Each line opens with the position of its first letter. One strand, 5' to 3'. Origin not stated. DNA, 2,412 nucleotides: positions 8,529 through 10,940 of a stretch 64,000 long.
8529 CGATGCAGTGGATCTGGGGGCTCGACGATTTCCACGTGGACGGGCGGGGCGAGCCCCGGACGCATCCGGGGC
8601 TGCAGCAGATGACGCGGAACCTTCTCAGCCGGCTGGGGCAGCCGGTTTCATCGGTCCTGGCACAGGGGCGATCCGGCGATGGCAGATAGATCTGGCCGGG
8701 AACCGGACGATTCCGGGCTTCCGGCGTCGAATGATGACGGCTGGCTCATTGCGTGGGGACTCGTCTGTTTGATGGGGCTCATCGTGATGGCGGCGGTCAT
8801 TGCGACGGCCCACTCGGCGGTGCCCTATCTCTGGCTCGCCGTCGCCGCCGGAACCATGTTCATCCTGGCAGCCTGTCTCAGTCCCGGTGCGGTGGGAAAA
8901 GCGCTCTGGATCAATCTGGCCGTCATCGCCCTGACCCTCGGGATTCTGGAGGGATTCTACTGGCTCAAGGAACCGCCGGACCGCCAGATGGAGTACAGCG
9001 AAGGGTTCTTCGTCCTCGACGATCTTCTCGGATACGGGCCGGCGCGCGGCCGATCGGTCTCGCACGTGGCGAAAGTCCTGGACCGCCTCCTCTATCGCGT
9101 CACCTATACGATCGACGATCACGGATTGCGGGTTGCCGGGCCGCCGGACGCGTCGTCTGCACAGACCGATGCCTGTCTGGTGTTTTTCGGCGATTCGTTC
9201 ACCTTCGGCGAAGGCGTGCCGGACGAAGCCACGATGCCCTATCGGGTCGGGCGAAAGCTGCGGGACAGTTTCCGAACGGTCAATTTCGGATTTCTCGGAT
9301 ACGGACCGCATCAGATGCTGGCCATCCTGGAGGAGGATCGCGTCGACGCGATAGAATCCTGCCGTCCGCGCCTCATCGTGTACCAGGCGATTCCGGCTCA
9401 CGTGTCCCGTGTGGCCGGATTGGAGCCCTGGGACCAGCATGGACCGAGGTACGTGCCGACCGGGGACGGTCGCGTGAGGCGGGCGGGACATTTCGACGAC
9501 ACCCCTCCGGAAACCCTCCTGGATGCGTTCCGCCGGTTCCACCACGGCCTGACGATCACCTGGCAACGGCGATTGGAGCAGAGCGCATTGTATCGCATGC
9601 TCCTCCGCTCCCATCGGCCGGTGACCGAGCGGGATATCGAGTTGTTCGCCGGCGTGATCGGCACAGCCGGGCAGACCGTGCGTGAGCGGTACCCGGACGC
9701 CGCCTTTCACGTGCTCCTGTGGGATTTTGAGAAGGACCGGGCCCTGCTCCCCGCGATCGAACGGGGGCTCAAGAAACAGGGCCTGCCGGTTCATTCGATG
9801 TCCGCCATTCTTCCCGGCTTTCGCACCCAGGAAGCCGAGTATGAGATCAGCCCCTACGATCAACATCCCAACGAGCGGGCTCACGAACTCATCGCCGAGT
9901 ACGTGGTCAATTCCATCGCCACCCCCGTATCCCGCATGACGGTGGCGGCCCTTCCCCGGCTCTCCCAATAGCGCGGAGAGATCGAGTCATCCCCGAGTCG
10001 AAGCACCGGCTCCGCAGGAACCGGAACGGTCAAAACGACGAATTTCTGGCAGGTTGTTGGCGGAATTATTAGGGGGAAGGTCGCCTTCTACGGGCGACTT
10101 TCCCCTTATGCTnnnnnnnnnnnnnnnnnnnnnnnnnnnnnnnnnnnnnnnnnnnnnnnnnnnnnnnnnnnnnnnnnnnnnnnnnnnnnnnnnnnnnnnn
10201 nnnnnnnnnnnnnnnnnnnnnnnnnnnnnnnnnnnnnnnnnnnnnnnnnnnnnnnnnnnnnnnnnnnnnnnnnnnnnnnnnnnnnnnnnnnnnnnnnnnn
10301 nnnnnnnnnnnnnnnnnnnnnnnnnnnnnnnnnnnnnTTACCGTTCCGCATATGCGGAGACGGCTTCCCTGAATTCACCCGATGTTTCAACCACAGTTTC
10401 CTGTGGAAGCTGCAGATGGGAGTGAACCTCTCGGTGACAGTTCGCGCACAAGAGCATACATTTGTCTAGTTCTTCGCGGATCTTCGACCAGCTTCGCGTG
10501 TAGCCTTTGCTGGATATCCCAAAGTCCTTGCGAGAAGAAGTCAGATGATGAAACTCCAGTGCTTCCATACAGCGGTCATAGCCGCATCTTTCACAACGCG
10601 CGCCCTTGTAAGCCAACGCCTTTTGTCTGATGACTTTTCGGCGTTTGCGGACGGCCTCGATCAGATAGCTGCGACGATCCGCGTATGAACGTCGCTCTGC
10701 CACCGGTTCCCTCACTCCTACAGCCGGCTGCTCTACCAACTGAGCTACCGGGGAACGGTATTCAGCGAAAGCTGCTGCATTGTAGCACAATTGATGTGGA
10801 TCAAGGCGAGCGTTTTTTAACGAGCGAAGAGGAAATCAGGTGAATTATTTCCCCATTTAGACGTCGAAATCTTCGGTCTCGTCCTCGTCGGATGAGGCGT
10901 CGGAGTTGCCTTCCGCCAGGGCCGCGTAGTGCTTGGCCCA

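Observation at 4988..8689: Cellulose-synthase-like GT2 fused to a DMFase-large-subunit-like domain in one 1233-aa membrane protein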

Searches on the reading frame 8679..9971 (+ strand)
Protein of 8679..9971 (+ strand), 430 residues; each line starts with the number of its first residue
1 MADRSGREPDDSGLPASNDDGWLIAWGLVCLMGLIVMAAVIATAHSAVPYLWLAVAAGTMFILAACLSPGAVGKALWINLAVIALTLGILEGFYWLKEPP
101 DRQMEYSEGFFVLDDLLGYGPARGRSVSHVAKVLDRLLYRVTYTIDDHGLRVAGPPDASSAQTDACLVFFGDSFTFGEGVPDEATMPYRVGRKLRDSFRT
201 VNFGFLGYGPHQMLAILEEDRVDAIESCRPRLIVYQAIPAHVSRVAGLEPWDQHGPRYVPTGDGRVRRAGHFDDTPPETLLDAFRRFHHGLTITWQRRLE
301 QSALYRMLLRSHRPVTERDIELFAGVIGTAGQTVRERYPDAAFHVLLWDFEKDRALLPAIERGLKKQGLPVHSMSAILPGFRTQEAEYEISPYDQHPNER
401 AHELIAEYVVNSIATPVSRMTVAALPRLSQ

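Call 5: search_protein_families(library=pfam, proteins=[window:8679-9971:+], max_evalue=0.001)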
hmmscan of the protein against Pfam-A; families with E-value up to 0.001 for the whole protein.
window:8679-9971:+ (430 aa): 0 families

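Call 16: search_protein_families(library=pfam, proteins=[window:8679-9971:+], max_evalue=10)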
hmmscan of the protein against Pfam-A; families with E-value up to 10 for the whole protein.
window:8679-9971:+ (430 aa): 3 families
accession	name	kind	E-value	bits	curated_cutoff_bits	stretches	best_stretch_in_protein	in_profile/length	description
PF13472.12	Lipase_GDSL_2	-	0.0059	17.6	32.9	1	169-233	1-66/178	GDSL-like Lipase/Acylhydrolase family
PF00657.28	Lipase_GDSL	-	0.029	15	23.6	1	167-206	1-37/208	GDSL-like Lipase/Acylhydrolase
PF17930.7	LpxI_N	-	0.12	12.8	25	1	334-380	80-128/129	LpxI N-terminal domain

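Call 49: find_homologous_proteins(query=window:8679-9968:+)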
Query window:8679-9968:+ (430 aa): 293 proteins with E <= 0.001 among 8000 candidates; the best 120 are listed.
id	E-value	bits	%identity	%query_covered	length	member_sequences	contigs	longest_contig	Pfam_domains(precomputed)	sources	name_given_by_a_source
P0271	6.6e-289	976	99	100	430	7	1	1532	-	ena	-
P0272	2.1e-236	803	79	100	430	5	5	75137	-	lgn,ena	-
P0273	3.1e-220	750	74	100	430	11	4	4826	-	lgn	-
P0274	1.0e-209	715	71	100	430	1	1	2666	-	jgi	jgi:hypothetical protein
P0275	3.8e-133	463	52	90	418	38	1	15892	-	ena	-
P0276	8.5e-132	458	52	90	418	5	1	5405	-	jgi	jgi:hypothetical protein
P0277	2.0e-130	454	52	90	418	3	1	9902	-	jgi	jgi:hypothetical protein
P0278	2.2e-130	454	53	87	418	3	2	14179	-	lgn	-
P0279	1.1e-128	448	51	90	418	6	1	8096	-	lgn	-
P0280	1.5e-128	448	51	89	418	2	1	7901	-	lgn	-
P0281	2.0e-128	447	50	90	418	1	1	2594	-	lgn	-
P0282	2.7e-128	447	53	86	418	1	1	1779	-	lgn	-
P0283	4.0e-128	446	52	90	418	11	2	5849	-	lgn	-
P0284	7.6e-128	445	53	86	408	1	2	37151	-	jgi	jgi:hypothetical protein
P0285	1.2e-127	445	50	90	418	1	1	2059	-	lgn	-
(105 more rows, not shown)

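Call 60: predict_structure(alignment_id=A5)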
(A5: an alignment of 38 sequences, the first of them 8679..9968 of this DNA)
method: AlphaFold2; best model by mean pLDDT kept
length: 430 residues; sequences in the alignment: 38
mean_pLDDT: 89.2   pTM: 0.84
mean pLDDT of the five models: 89.2, 89.0, 88.0, 87.9, 86.9
residues with pLDDT >= 90: 325; 70-90: 63; 50-70: 16; < 50: 26
segments of 3 or more residues with pLDDT < 50: 1-3, 13-15, 158-161, 417-430
pLDDT, mean of each block of 10 residues (from residue 1): 49 56 85 90 92 95 95 97 97 90 87 93 93 94 94 71 82 97 98 90 94 96 87 97 92 90 92 89 90 93 93 94 98 96 98 96 97 98 96 95 98 68 42
secondary structure, 60 per line:
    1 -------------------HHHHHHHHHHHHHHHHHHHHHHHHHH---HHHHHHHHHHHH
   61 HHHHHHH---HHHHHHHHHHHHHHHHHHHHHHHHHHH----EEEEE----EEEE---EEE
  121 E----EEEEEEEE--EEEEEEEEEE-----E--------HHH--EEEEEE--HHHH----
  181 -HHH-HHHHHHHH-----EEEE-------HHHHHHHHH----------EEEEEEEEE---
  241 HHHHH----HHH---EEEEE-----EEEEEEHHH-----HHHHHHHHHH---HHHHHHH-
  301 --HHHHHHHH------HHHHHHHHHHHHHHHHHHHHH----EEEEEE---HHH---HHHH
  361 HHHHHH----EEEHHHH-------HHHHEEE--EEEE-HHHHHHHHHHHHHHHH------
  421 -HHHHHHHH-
elements in order: H20-45 H49-67 H71-97 E102-106 E111-114 E118-121 E126-133 E136-145 E165-170 H173-176 H186-193 E199-202 H210-218 E229-237 H241-245 E256-260 E266-271 H280-289 H293-299 H303-310 H317-337 E342-347 H357-366 E371-373 H374-377 H385-388 E389-391 E394-397 H399-414 H422-429

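Call 64: fold_search(model_id=the predicted structure, library=pdb)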
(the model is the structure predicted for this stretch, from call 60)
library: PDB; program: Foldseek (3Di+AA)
matches with E <= 10: 691; with E <= 0.001: 17
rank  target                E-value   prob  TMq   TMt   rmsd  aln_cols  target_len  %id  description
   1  8a2n_B                1.1e-05  1.00  0.38  0.53  11.6       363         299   14  Structure of crocagin biosynthetic protein CgnD (released 2023-02-22)
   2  3bzw_A                2.4e-05  1.00  0.33  0.54   9.3       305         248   14  Crystal structure of a putative lipase from Bacteroides thetaiotaomicron (released 2008-02-05)
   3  3bzw_F                3.9e-05  1.00  0.32  0.53   8.8       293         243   14  Crystal structure of a putative lipase from Bacteroides thetaiotaomicron (released 2008-02-05)
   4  3bzw_B                3.9e-05  1.00  0.32  0.53   8.7       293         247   14  Crystal structure of a putative lipase from Bacteroides thetaiotaomicron (released 2008-02-05)
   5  4dev_D                1.4e-04  1.00  0.32  0.36   9.5       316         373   11  An Acetyl Xylan Esterase (Est2A) from the Rumen Bacterium Butyrivibrio proteoclasticus. (released 2013-02-13)
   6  3u37_A                1.5e-04  1.00  0.32  0.36   9.4       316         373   12  An Acetyl Xylan Esterase (Est2A) from the Rumen Bacterium Butyrivibrio proteoclasticus. (released 2013-02-13)
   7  6lfc_D                1.6e-04  1.00  0.31  0.69   5.9       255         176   14  E. coli Thioesterase I mutant DG (released 2020-07-15)
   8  6lfb                  1.7e-04  1.00  0.30  0.65   6.1       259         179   14  E. coli Thioesterase I mutant DG (released 2020-07-15)
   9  4dev_A                1.8e-04  1.00  0.32  0.37   9.4       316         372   12  An Acetyl Xylan Esterase (Est2A) from the Rumen Bacterium Butyrivibrio proteoclasticus. (released 2013-02-13)
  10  3u37_H                1.8e-04  1.00  0.32  0.36   8.7       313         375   13  An Acetyl Xylan Esterase (Est2A) from the Rumen Bacterium Butyrivibrio proteoclasticus. (released 2013-02-13)
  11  3u37_B                1.8e-04  1.00  0.32  0.36   8.7       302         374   13  An Acetyl Xylan Esterase (Est2A) from the Rumen Bacterium Butyrivibrio proteoclasticus. (released 2013-02-13)
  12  2w9x_B                2.5e-04  1.00  0.30  0.37  13.7       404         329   10  The active site of a carbohydrate esterase displays divergent catalytic and non-catalytic binding functions (released 2009-03-24)
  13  2w9x_A                3.9e-04  1.00  0.33  0.44  12.6       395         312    9  The active site of a carbohydrate esterase displays divergent catalytic and non-catalytic binding functions (released 2009-03-24)
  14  1ivn                  4.2e-04  1.00  0.29  0.63   7.4       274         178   14  E.coli Thioesterase I/Protease I/Lysophospholiase L1 (released 2003-07-08)
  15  3rjt_A                5.5e-04  1.00  0.32  0.58   5.9       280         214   15  Crystal structure of lipolytic protein G-D-S-L family from Alicyclobacillus acidocaldarius subsp. acidocaldarius DSM 4 (released 2011-04-27)
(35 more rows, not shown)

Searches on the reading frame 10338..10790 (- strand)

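Call 16: search_protein_families(library=pfam, proteins=[window:10338-10790:-], max_evalue=10)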
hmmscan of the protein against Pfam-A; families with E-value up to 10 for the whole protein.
window:10338-10790:- (150 aa): 4 families
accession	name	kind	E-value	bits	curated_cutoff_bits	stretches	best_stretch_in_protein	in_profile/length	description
PF01844.29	HNH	-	0.00036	21.1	21.4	1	66-124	1-46/47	HNH endonuclease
PF17207.9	MCM_OB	-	0.13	12.4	24.8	1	86-130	8-52/126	MCM OB domain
PF08274.17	Zn_Ribbon_YjdM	-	0.58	10.7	30.8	1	108-121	15-28/30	PhnA Zinc-Ribbon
PF00130.28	C1_1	-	0.77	10.1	26.5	1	109-124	25-40/53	Phorbol esters/diacylglycerol binding domain (C1 domain)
